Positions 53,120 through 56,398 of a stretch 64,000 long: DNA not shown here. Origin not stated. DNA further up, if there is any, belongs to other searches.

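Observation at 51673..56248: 2-oxoacid:ferredoxin oxidoreductase alpha subunit followed by an IorB-like subunit fused to an ADP-forming acyl-CoA synthetase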

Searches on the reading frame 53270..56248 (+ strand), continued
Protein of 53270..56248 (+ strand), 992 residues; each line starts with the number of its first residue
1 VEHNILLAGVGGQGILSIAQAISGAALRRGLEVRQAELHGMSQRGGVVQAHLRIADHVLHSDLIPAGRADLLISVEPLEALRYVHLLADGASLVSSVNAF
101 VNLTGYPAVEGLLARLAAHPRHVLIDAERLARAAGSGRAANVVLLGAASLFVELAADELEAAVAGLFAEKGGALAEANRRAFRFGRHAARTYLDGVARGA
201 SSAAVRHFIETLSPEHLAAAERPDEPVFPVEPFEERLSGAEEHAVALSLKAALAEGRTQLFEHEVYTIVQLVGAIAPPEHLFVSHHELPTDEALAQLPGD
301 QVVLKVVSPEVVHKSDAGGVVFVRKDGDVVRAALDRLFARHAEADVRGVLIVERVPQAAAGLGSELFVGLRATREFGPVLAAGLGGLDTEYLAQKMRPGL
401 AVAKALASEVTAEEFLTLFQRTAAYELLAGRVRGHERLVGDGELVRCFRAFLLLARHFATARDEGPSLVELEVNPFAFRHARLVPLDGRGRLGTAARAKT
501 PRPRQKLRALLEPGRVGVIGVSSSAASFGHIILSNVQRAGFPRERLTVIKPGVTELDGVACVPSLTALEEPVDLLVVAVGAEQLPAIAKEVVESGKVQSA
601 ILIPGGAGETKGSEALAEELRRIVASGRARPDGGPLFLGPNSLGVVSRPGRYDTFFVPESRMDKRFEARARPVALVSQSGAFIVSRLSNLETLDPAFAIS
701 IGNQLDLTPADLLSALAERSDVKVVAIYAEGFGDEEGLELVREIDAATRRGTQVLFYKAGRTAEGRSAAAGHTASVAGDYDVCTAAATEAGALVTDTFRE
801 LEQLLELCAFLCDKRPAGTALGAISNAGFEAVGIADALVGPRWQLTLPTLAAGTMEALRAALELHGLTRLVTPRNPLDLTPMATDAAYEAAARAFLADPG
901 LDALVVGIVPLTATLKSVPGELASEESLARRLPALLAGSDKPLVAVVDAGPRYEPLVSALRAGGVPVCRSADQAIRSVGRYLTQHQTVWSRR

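Call 21: find_related_loci(query=A1, collection=genome_contigs, flank=6000)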
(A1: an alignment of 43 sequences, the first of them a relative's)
Query A1 (992 aa) in genome_contigs; peptide patterns used: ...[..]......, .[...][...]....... (x = any residue, [..] = any of these).
600 stretches matched a pattern (row limit reached: there are more); 600 encode a relative of the query (tblastn E <= 1e-3); the best 80 are kept; 80 distinct loci.
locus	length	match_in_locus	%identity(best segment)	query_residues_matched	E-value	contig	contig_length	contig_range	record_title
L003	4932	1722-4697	56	1-990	0e+0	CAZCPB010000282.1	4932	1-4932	MAG TPA_asm: uncultured Phycisphaeraceae bacterium isolate binchicken_co235_156 genome assembly, contig: NODE_35932_leng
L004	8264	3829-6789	55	1-984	0e+0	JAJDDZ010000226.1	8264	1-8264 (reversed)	MAG: Phycisphaerae bacterium isolate OFTM286 OFTM286_225, whole genome shotgun sequence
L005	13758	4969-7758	40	1-976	0e+0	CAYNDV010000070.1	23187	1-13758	MAG TPA_asm: uncultured Vicinamibacterales bacterium isolate binchicken_co115_131 genome assembly, contig: NODE_3635_len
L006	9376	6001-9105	40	1-976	7e-174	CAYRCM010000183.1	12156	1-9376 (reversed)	MAG TPA_asm: uncultured Myxococcales bacterium isolate binchicken_co66_105 genome assembly, contig: NODE_7940_length_121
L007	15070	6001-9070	36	1-982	0e+0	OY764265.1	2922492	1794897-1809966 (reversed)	MAG: Bdellovibrionota bacterium isolate efddfb02-ff0c-4ac5-ae96-c61d995422a3 genome assembly, chromosome: 1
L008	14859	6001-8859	41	1-984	1e-139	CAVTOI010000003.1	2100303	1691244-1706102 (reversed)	MAG: Candidatus Aminicenantes bacterium isolate MFD00905.bin.1.6 genome assembly, contig: contig_575, whole genome shotg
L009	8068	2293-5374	37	1-981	6e-139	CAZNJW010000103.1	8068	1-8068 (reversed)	MAG TPA_asm: uncultured Anaeromyxobacteraceae bacterium isolate SRP192927_co3_853 genome assembly, contig: NODE_24205_le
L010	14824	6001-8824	37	1-986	3e-120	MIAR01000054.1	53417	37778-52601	MAG: Spirochaetes bacterium GWB1_60_80 gwb1_scaffold_834, whole genome shotgun sequence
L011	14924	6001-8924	38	1-981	7e-102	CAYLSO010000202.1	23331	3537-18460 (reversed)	MAG TPA_asm: uncultured bacterium isolate binchicken_co255_229 genome assembly, contig: k141_4530794, whole genome shotg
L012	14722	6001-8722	30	16-978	4e-82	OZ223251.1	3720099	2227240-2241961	MAG: Bacteriovoracaceae bacterium isolate 56684ba0-df17-47c9-bcf5-ee076427a4fa genome assembly, chromosome: 1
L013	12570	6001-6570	53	1-189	2e-56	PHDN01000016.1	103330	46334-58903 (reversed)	MAG: Bacteroidetes bacterium HGW-Bacteroidetes-16 08E140C01_z5_2013_Ig3399_v2_scaffold_315, whole genome shotgun sequenc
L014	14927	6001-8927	42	1-984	8e-148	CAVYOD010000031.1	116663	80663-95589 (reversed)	MAG: Candidatus Aminicenantes bacterium isolate MFD04408.bin.2.57 genome assembly, contig: contig_60987, whole genome sh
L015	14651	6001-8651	47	1-906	9e-53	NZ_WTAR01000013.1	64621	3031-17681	MAG: Lutibacter sp. isolate GLR166 c_000000353653, whole genome shotgun sequence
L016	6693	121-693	50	1-191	3e-52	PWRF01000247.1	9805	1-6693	MAG: Bacteroidales bacterium isolate CSSed10_80 CS-Sed10-C18623, whole genome shotgun sequence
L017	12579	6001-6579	48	1-193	5e-52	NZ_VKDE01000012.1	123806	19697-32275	Carboxylicivirga sp. M1479 scaffold12, whole genome shotgun sequence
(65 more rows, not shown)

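Call 49: search_protein_representatives(protein=window:53270-56248:+)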
Query: 992 residues. Proteins with E-value up to 0.001 (for the whole library): 15845; up to 1e-10: 8539; up to 1e-30: 1354. The best 150 are listed.
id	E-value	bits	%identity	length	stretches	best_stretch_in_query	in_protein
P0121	0.0e+00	1077.5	55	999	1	1-977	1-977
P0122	0.0e+00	1016.7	52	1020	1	1-986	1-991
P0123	2.3e-247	840.3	55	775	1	253-984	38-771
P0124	1.2e-229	781.6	55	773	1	249-984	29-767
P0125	1.8e-226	771.1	56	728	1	251-984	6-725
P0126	7.0e-201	686.4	56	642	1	1-628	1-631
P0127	4.6e-198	677.1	47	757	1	249-983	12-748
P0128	8.6e-191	653.0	46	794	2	346-982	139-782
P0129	4.8e-187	640.6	46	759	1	250-987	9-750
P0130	5.2e-180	617.3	47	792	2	339-984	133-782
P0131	1.1e-179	616.2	44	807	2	342-983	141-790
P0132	1.0e-177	609.8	43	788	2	342-983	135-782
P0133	2.2e-176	605.4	44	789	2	344-984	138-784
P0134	6.6e-173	593.8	42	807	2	334-983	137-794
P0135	3.2e-164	565.1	42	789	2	334-982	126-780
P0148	3.7e-153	528.5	37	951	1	2-981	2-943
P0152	1.1e-150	520.3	36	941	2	250-982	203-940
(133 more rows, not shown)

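Call 50: search_protein_families(library=pfam, proteins=[P0148, P0152, P0123, P0128, P0121, P0122], max_evalue=0.001)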
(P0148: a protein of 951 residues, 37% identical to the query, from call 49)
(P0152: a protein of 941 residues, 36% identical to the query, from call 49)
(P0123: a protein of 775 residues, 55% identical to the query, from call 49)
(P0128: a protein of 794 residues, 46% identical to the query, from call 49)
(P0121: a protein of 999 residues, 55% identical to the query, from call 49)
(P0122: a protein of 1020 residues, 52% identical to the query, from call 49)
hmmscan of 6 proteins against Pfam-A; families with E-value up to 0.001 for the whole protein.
P0148 (951 aa): 4 families
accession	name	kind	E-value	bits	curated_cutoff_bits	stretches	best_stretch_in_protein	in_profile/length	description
PF13607.11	Succ_CoA_lig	-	2.7e-35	121.5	27.4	1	637-772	3-137/138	Succinyl-CoA ligase like flavodoxin domain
PF01558.24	POR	-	1.6e-28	100.5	27.4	1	11-186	1-172/173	Pyruvate ferredoxin/flavodoxin oxidoreductase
PF13549.11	ATP-grasp_5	-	1.6e-23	83.7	27.6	1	230-457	1-220/221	ATP-grasp domain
PF13380.12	CoA_binding_2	-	1.7e-13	51.4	22.8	1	482-611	2-113/116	CoA binding domain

P0152 (941 aa): 4 families
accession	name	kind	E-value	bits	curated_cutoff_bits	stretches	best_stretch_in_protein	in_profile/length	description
PF13607.11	Succ_CoA_lig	-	2e-37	128.5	27.4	1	631-767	3-137/138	Succinyl-CoA ligase like flavodoxin domain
PF01558.24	POR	-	4.5e-35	121.8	27.4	1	13-189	1-171/173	Pyruvate ferredoxin/flavodoxin oxidoreductase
PF13549.11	ATP-grasp_5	-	3.2e-34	118.6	27.6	1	205-452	2-219/221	ATP-grasp domain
PF13380.12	CoA_binding_2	-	7.4e-13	49.4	22.8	1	477-608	2-114/116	CoA binding domain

P0123 (775 aa): 3 families
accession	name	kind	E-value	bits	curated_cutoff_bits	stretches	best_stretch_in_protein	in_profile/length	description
PF13607.11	Succ_CoA_lig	-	4.7e-32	111.1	27.4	1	458-593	2-136/138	Succinyl-CoA ligase like flavodoxin domain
PF13549.11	ATP-grasp_5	-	4.2e-24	85.6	27.6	1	39-278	4-220/221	ATP-grasp domain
PF13380.12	CoA_binding_2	-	1.5e-16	61.3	22.8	1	302-433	2-114/116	CoA binding domain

P0128 (794 aa): 4 families
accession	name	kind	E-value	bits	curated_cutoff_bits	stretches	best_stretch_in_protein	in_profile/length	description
PF13607.11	Succ_CoA_lig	-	3.9e-31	108.1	27.4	1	467-601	4-137/138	Succinyl-CoA ligase like flavodoxin domain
PF13549.11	ATP-grasp_5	-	3.1e-20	72.9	27.6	2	141-281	99-216/221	ATP-grasp domain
PF13380.12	CoA_binding_2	-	9.3e-13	49.1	22.8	1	309-418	2-98/116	CoA binding domain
PF02629.25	CoA_binding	-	1.5e-05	26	22.3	1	306-398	2-96/97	CoA binding domain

P0121 (999 aa): 5 families
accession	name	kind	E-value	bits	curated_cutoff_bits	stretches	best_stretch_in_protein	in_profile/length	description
PF01558.24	POR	-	1.1e-35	123.8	27.4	1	11-186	1-172/173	Pyruvate ferredoxin/flavodoxin oxidoreductase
PF13607.11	Succ_CoA_lig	-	5.2e-33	114.2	27.4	1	672-807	3-137/138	Succinyl-CoA ligase like flavodoxin domain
PF13549.11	ATP-grasp_5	-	3.2e-21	76.1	27.6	1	255-490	5-218/221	ATP-grasp domain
PF13380.12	CoA_binding_2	-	7.6e-16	59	22.8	1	515-647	1-114/116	CoA binding domain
PF02629.25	CoA_binding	-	0.00031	21.9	22.3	0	516-595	5-86/97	CoA binding domain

P0122 (1020 aa): 4 families
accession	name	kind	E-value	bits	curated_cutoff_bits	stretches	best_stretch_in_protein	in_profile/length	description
PF01558.24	POR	-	2e-33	116.4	27.4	1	11-186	1-172/173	Pyruvate ferredoxin/flavodoxin oxidoreductase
PF13607.11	Succ_CoA_lig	-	1.3e-31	109.6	27.4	1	677-812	3-137/138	Succinyl-CoA ligase like flavodoxin domain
PF13549.11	ATP-grasp_5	-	7.3e-20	71.7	27.6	1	251-490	2-218/221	ATP-grasp domain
PF13380.12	CoA_binding_2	-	7.5e-12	46.2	22.8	1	515-651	1-114/116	CoA binding domain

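Call 51: predict_structure(alignment_id=A1)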
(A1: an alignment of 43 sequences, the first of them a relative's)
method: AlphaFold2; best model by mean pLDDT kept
length: 992 residues; sequences in the alignment: 43
mean_pLDDT: 81.7   pTM: 0.68
mean pLDDT of the five models: 81.7, 79.2, 77.3, 74.6, 72.9
residues with pLDDT >= 90: 311; 70-90: 519; 50-70: 119; < 50: 43
segments of 3 or more residues with pLDDT < 50: 41-44, 224-234, 357-360, 478-485, 762-771
pLDDT, mean of each block of 10 residues (from residue 1): 87 76 90 80 59 90 88 90 87 88 66 81 91 84 93 89 86 86 91 71 73 71 41 55 79 82 77 65 80 78 80 70 85 88 84 60 69 80 65 51 79 85 75 67 78 85 74 64 56 68 87 94 83 91 94 91 92 93 91 93 77 84 89 90 90 84 79 91 77 88 87 92 93 83 91 88 45 55 80 85 90 88 90 83 88 94 92 92 93 95 93 83 90 93 90 88 90 89 76 51
secondary structure, 60 per line:
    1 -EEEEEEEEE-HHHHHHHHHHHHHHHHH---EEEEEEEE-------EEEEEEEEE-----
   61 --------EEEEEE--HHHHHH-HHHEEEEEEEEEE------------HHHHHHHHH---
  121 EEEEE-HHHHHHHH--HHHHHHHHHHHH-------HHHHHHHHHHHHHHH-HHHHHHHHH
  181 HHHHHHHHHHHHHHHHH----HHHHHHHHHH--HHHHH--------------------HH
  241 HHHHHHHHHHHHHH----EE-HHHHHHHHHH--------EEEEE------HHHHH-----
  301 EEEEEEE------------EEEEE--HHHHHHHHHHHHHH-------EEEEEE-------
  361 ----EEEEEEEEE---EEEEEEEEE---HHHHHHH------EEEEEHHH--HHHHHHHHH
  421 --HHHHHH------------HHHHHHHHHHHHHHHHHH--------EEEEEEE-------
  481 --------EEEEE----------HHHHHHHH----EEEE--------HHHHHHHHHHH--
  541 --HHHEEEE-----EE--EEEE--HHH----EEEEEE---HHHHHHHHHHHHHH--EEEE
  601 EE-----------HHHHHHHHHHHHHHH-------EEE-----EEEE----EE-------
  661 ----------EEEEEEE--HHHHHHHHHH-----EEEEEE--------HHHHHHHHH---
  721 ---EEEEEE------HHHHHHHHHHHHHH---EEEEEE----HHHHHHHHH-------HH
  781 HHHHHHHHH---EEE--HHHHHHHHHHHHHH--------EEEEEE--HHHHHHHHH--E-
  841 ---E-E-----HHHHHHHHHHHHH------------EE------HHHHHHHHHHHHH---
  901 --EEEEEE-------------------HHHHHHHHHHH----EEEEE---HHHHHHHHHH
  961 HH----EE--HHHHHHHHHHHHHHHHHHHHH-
elements in order (helices of 4 or more, strands of 3 or more residues): E2-10 H12-28 E32-39 E47-55 E69-74 H77-82 E87-96 H109-117 E121-125 H127-134 H137-148 H156-170 H172-197 H202-211 H214-218 H239-254 H262-271 E280-284 H291-295 E301-307 E320-324 H327-340 E348-353 E365-373 E377-385 H389-395 E402-406 H412-420 H423-428 H441-458 E467-473 E489-493 H504-511 E516-519 H528-538 E546-549 E559-562 E572-577 H581-594 E597-602 H614-628 E636-638 E644-647 E671-677 H680-689 E695-700 H709-717 E724-729 H736-749 E753-758 H763-771 H779-789 E793-795 H798-811 E820-825 H828-836 H852-864 H885-897 E903-908 H928-938 E943-947 H951-962 H971-991

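Call 52: find_encoding_contigs(protein=P0148, flank=6000, max_places=3)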
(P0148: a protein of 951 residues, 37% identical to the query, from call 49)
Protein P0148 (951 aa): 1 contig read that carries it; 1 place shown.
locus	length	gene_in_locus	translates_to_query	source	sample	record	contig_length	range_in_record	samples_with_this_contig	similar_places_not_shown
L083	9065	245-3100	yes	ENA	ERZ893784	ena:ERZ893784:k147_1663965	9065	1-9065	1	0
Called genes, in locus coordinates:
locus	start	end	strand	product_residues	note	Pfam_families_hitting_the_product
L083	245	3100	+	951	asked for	PF01558:POR, PF13549:ATP-grasp_5, PF13380:CoA_binding_2, PF13607:Succ_CoA_lig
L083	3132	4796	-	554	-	PF00884:Sulfatase, PF01663:Phosphodiest, PF16347:SGSH_C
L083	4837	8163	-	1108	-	PF17128:DUF5107, PF23914:TPR_CcmH_CycH (faint), PF00515:TPR_1 (faint), PF07719:TPR_2 (faint), PF13181:TPR_8 (faint), PF13424:TPR_12 (faint), PF13428:TPR_14 (faint), PF13431:TPR_17 (faint), +5 more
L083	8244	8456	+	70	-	-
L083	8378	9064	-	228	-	?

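Call 53: find_encoding_contigs(protein=P0152, flank=6000, max_places=3)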
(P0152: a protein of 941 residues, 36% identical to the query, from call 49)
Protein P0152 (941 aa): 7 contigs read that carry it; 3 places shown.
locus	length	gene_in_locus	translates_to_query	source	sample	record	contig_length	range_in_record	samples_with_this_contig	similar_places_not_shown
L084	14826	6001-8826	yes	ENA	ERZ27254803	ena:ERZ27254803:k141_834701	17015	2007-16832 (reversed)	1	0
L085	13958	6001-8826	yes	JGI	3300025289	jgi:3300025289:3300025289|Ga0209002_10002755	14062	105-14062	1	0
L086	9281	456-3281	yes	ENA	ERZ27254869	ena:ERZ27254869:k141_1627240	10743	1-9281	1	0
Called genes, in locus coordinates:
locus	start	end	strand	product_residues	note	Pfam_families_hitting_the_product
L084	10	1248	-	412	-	PF00817:IMS, PF21999:IMS_HHH_1, PF11799:IMS_C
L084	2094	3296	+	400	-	PF00155:Aminotran_1_2, PF12897:Asp_aminotransf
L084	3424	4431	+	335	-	PF07494:Reg_prop (faint)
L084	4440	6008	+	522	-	PF01855:POR_N, PF02775:TPP_enzyme_C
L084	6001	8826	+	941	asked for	PF01558:POR, PF13549:ATP-grasp_5, PF13380:CoA_binding_2, PF13607:Succ_CoA_lig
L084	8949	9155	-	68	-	PF00313:CSD, PF08206:OB_RNB (weak)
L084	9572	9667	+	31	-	-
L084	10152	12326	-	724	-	PF17210:SdrD_B, PF13860:FlgD_ig, PF18962:Por_Secre_tail (faint)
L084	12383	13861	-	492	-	PF07660:STN (faint), PF03958:Secretin_N, PF00263:Secretin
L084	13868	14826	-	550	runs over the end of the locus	PF06280:fn3_5 (faint), PF10633:NPCBM_assoc (faint), PF06030:WxLIP_PGBD (faint)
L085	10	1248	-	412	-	PF00817:IMS, PF21999:IMS_HHH_1, PF11799:IMS_C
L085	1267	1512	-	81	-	PF20114:DUF6504 (weak)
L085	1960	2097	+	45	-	-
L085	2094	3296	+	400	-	PF00155:Aminotran_1_2, PF12897:Asp_aminotransf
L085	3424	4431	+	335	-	PF07494:Reg_prop (faint)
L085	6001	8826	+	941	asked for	PF01558:POR, PF13549:ATP-grasp_5, PF13380:CoA_binding_2, PF13607:Succ_CoA_lig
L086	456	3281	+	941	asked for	PF01558:POR, PF13549:ATP-grasp_5, PF13380:CoA_binding_2, PF13607:Succ_CoA_lig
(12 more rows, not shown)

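Call 54: find_encoding_contigs(protein=P0077, flank=8000, max_places=1)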
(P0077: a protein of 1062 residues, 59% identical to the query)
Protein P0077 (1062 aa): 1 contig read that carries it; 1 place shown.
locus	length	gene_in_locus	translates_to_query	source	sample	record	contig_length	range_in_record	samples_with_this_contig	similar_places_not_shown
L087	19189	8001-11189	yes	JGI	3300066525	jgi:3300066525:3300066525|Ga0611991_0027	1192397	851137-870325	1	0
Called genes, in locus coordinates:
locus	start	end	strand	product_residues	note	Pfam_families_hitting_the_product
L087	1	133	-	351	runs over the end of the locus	PF03783:CsgG (weak)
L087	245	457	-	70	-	-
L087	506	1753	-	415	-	PF08239:SH3_3 (faint)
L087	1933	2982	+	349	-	PF21360:PylC-like_N, PF02655:ATP-grasp_3, PF13535:ATP-grasp_4 (faint), PF15632:ATPgrasp_Ter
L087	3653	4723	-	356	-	PF00483:NTP_transferase, PF12804:NTP_transf_3 (weak), PF22640:ManC_GMP_beta-helix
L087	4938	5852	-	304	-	-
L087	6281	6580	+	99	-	PF01855:POR_N (weak)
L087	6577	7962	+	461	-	PF01855:POR_N (faint), PF02775:TPP_enzyme_C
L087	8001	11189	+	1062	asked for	PF01558:POR, PF13549:ATP-grasp_5, PF02629:CoA_binding (faint), PF13380:CoA_binding_2, PF13607:Succ_CoA_lig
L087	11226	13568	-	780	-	PF00708:Acylphosphatase, PF07503:zf-HYPF, PF01300:Sua5_yciO_yrdC, PF17788:HypF_C, PF00814:TsaD (faint), PF22521:HypF_C_2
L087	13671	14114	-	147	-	PF02861:Clp_N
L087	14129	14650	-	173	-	-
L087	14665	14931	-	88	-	-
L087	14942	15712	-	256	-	PF01168:Ala_racemase_N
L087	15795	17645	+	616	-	PF02457:DAC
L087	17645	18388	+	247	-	PF00849:PseudoU_synth_2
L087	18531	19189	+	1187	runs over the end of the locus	PF28019:HmpF (weak)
